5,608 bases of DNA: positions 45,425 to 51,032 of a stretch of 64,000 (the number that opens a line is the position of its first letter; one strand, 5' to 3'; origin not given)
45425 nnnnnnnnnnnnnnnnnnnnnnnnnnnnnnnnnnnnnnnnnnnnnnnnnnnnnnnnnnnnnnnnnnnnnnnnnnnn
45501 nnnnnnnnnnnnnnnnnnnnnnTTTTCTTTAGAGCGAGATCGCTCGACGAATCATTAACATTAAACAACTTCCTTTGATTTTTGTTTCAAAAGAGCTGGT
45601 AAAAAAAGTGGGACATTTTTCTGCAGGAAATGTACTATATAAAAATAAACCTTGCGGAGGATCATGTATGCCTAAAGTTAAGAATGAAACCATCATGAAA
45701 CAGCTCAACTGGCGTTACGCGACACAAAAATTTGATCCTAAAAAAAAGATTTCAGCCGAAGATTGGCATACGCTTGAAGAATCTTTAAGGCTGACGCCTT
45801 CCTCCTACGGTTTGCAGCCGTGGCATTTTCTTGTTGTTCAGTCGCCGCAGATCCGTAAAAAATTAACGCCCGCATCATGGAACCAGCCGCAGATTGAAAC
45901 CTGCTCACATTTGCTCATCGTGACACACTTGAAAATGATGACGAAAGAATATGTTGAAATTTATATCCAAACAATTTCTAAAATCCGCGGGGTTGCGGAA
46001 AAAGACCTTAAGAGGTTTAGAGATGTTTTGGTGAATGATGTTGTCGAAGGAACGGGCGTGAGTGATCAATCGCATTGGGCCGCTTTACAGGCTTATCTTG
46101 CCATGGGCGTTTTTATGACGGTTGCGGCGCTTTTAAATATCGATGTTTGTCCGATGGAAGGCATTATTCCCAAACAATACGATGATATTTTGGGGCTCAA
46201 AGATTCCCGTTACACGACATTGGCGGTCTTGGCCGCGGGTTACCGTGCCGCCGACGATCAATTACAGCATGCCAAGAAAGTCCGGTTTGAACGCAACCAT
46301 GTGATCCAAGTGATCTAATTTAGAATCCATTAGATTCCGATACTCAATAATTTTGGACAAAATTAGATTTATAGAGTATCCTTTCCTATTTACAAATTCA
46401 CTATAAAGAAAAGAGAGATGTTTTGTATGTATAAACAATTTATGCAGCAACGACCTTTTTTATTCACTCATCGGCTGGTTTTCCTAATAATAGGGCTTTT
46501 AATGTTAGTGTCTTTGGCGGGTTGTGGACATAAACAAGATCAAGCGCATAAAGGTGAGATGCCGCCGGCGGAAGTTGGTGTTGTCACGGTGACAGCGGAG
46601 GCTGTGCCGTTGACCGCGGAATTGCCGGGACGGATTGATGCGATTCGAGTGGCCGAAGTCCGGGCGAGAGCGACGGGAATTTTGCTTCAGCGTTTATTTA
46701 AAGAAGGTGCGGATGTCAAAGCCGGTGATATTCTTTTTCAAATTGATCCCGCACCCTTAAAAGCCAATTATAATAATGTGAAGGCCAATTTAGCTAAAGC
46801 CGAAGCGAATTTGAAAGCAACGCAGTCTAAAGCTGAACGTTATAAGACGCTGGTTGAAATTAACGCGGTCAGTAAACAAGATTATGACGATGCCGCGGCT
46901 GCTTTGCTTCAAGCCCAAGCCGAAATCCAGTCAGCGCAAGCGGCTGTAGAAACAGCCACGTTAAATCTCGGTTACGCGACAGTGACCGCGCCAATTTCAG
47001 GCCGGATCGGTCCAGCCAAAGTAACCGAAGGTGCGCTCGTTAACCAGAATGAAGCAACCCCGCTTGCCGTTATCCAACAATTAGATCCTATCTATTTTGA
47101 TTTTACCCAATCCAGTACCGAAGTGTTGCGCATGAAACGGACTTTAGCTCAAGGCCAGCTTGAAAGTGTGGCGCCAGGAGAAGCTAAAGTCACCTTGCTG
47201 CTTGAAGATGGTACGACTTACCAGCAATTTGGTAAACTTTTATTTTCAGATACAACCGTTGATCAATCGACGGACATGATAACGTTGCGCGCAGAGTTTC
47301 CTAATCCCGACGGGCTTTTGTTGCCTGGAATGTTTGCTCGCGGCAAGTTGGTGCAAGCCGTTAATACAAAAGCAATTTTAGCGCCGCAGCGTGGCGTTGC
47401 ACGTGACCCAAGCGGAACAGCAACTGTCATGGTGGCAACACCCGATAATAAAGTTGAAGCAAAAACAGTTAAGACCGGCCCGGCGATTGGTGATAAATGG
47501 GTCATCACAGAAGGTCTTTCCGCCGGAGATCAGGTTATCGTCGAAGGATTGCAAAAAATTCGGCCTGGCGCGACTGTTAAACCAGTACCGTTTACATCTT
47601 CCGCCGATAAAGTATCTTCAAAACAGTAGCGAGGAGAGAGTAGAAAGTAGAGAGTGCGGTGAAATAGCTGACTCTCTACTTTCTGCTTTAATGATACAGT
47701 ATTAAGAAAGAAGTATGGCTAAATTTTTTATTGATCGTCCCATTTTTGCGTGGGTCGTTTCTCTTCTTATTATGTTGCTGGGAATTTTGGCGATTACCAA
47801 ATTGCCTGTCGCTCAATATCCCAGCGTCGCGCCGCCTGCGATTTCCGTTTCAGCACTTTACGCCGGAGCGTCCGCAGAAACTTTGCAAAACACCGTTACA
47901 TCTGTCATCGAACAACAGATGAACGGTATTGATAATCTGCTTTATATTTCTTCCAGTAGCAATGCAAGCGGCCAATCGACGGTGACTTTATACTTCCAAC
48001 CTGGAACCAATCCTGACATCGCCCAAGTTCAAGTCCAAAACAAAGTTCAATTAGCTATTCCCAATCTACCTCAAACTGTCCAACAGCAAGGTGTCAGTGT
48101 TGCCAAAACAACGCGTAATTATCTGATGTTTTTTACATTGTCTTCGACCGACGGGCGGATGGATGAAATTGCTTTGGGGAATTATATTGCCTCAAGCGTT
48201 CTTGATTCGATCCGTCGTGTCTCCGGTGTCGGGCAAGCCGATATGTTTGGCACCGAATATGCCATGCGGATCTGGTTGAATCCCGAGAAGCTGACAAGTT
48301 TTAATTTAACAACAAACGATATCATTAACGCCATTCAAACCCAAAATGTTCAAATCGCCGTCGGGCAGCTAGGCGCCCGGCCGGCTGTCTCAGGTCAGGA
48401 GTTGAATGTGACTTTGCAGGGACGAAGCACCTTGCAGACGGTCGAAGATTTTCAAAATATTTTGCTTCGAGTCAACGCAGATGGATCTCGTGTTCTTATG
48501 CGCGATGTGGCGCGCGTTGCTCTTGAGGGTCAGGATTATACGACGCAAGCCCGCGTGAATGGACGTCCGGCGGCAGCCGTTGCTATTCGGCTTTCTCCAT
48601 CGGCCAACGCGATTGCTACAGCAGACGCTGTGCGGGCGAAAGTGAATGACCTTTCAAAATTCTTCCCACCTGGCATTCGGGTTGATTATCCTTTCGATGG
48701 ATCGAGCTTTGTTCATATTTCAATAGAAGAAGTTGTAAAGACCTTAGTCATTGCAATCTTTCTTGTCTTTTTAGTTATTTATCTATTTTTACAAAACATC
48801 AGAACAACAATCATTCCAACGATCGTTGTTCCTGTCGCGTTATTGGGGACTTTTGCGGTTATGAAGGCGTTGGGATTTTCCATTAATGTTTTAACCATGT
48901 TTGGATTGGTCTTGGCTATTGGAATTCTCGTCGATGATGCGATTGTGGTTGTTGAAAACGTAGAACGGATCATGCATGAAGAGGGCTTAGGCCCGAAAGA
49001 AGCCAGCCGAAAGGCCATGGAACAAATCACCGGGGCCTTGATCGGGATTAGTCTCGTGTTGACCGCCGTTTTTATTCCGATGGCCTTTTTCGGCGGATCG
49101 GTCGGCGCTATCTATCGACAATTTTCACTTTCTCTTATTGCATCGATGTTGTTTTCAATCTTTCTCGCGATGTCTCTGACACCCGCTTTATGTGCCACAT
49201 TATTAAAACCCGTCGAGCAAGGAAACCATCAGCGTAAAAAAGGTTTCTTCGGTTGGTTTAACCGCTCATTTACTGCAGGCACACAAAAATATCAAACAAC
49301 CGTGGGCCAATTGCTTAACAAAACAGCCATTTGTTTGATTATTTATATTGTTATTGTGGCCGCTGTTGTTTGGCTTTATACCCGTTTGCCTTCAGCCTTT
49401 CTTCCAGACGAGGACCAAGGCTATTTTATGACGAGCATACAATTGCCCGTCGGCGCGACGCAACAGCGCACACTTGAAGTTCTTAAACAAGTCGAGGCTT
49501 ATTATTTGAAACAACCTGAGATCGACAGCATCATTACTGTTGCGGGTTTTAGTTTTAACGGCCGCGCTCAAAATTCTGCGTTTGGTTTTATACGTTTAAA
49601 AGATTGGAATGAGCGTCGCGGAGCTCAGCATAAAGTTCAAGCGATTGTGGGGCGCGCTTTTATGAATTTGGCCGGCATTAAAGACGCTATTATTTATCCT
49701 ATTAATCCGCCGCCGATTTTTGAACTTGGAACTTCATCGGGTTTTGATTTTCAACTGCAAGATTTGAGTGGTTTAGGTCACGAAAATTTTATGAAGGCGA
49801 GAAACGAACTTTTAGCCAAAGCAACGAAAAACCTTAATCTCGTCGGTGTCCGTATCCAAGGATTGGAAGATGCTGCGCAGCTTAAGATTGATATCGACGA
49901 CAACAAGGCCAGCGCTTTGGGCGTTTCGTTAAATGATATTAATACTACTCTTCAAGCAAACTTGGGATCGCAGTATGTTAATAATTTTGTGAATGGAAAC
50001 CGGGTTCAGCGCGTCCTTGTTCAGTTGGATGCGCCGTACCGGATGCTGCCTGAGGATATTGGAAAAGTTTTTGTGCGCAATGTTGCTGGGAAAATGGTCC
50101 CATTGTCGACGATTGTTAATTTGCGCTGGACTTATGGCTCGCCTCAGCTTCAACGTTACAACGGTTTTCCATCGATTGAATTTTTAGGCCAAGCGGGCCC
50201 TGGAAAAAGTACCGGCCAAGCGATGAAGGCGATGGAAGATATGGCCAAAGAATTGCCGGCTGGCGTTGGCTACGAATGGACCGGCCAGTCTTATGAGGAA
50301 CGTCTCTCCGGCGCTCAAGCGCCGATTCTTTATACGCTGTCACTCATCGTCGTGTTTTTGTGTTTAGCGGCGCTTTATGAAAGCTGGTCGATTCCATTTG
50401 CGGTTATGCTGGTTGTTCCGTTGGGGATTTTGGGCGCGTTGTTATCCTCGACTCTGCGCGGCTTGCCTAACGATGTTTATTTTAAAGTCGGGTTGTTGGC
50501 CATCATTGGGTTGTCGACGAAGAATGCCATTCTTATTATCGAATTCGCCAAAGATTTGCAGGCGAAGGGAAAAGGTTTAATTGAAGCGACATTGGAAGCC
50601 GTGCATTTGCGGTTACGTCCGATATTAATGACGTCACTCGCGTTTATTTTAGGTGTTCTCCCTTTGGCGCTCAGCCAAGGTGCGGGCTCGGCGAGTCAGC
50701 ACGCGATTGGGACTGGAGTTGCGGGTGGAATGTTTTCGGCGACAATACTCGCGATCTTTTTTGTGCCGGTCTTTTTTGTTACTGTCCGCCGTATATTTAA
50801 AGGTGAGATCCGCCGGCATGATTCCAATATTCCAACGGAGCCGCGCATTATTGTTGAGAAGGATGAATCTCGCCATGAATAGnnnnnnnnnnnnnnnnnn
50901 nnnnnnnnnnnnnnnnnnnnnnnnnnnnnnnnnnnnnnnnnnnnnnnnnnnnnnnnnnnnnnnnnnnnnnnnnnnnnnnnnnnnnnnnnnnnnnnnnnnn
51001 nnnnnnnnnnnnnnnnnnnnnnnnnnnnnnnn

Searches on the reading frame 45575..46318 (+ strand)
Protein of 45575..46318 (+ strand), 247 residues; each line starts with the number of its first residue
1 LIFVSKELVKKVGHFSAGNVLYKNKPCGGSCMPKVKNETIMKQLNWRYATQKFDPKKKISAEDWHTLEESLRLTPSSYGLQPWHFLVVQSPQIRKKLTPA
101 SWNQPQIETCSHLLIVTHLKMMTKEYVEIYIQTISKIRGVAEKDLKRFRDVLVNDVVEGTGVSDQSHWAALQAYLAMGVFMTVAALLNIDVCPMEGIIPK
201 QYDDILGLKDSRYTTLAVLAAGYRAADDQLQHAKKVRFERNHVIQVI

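Call 15: search_protein_families(library=pfam, proteins=[window:45575-46318:+], max_evalue=0.001)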
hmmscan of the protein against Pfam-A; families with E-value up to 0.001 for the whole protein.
window:45575-46318:+ (247 aa): 1 family
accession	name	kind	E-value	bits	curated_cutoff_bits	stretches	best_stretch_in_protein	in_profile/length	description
PF00881.29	Nitroreductase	-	9.8e-21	75.1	23.5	1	45-223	2-167/167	Nitroreductase family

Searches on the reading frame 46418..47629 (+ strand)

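Call 15: search_protein_families(library=pfam, proteins=[window:46418-47629:+], max_evalue=0.001)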
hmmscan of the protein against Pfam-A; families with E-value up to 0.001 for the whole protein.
window:46418-47629:+ (403 aa): 5 families
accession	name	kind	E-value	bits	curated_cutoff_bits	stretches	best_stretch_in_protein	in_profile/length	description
PF16576.10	HlyD_D23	-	1.1e-13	51.4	30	1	73-307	14-214/214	Barrel-sandwich domain of CusB or HlyD membrane-fusion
PF00529.27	CusB_dom_1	-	2.4e-10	40.9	26.5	1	51-375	2-89/89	Cation efflux system protein CusB domain 1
PF13437.12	HlyD_3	-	6.6e-09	36.9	22.2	1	188-304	1-106/106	HlyD family secretion protein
PF13533.13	Biotin_lipoyl_2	-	0.00015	21.9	29.8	0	95-110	17-32/32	Biotin-lipoyl like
PF02321.23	OEP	-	0.0004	20.7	22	1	117-188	115-186/187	Outer membrane efflux protein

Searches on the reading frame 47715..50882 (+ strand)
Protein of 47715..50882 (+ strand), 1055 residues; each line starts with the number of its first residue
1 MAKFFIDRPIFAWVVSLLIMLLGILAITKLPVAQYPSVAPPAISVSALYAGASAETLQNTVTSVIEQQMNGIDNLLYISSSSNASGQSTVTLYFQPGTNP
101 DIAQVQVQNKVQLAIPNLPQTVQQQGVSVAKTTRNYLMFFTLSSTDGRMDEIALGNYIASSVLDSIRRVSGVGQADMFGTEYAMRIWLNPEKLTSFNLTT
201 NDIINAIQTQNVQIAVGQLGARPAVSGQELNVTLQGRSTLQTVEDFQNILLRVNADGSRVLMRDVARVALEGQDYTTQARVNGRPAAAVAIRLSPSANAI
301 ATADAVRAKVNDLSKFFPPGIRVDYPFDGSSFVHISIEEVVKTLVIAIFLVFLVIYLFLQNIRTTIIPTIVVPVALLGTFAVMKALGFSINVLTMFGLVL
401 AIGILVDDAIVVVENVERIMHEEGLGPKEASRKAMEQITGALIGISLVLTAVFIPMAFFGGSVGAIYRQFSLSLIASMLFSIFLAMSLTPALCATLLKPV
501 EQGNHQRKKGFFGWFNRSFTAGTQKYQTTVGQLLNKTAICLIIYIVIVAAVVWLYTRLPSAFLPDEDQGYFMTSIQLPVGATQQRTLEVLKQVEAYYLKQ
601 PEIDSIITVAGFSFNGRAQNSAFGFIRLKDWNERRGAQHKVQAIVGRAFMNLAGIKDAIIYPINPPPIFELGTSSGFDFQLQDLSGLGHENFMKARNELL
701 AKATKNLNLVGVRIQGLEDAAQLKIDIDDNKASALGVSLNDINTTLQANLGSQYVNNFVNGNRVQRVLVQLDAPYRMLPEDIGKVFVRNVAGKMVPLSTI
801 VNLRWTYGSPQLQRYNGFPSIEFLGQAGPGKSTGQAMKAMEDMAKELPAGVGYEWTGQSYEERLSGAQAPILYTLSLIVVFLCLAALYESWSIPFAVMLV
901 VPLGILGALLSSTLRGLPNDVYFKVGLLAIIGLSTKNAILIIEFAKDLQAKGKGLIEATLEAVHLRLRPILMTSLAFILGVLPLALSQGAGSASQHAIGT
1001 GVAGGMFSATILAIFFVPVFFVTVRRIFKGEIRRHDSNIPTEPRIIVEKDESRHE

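Call 15: search_protein_families(library=pfam, proteins=[window:47715-50882:+], max_evalue=0.001)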
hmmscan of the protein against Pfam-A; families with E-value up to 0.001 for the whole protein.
window:47715-50882:+ (1055 aa): 2 families
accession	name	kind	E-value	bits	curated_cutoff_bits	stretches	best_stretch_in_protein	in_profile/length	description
PF00873.25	ACR_tran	-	0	1289.9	28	1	1-1024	1-1020/1021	AcrB/AcrD/AcrF family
PF02355.23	SecD_SecF_C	-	2.8e-05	24.1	20.5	0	337-488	30-182/189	Protein export membrane protein SecD/SecF, C-terminal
